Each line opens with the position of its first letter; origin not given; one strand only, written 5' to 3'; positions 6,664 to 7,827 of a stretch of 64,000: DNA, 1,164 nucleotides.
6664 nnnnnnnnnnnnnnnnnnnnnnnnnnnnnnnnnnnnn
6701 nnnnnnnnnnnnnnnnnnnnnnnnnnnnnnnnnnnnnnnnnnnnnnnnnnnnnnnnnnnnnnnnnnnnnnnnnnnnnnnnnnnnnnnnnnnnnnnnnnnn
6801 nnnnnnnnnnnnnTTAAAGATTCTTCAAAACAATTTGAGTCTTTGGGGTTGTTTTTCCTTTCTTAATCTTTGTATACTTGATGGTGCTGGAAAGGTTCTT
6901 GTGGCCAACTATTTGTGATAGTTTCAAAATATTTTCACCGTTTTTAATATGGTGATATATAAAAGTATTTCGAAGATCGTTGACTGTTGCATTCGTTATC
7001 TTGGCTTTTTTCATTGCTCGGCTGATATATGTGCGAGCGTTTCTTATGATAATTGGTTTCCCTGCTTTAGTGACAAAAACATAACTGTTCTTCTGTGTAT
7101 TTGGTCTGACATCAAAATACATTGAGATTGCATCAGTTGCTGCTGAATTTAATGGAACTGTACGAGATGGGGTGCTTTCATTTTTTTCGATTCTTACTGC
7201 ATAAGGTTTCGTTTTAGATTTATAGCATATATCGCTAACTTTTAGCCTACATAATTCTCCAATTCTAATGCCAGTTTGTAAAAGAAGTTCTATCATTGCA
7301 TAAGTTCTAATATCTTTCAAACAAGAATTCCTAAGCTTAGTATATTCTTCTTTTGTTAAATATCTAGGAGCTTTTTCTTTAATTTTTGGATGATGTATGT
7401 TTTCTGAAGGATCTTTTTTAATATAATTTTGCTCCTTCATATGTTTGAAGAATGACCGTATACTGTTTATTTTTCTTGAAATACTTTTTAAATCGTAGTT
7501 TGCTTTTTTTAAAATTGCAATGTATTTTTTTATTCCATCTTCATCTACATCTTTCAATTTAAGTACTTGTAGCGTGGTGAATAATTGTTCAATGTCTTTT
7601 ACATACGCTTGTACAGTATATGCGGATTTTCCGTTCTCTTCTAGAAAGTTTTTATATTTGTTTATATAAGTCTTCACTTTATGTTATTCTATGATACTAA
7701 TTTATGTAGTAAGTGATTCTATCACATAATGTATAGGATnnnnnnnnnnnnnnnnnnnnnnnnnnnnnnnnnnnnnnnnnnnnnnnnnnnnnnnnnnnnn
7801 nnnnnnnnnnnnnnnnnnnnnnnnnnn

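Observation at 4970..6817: SMC/SbcC-like coiled-coil protein with a transmembrane hairpin in place of a hinge and degenerate ATPase motifs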

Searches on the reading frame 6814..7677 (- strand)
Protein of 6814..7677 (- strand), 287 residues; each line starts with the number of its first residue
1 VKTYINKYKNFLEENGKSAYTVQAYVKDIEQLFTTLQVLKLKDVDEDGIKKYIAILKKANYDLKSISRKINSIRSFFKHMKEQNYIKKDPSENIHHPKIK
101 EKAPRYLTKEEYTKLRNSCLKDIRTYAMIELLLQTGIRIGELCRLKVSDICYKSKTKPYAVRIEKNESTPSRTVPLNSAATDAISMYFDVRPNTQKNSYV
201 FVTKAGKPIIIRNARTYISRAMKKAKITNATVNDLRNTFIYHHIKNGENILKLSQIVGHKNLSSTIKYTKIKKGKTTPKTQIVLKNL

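Call 3: search_protein_families(library=pfam, proteins=[window:6814-7677:-], max_evalue=1)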
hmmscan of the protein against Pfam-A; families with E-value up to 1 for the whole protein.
window:6814-7677:- (287 aa): 6 families
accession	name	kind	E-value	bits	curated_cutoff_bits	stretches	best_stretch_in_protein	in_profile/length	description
PF00589.27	Phage_integrase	-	2.6e-31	109.2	27.1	1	106-273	2-170/172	Phage integrase family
PF02899.23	Phage_int_SAM_1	-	5.2e-12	46.3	22.3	1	5-82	1-81/83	Phage integrase, N-terminal SAM-like domain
PF13495.12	Phage_int_SAM_4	-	3.2e-06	27.9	27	1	6-85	3-83/85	Phage integrase, N-terminal SAM-like domain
PF13102.12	Phage_int_SAM_5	-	2.8e-05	24.8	22.3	1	34-92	36-94/98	Phage integrase SAM-like domain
PF21990.2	SH2_1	-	0.076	13.9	27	1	13-84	19-92/108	SH2 domain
PF23735.1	KIF9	-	0.84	10.2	31.9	0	46-118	17-87/140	Kinesin-like protein KIF9 domain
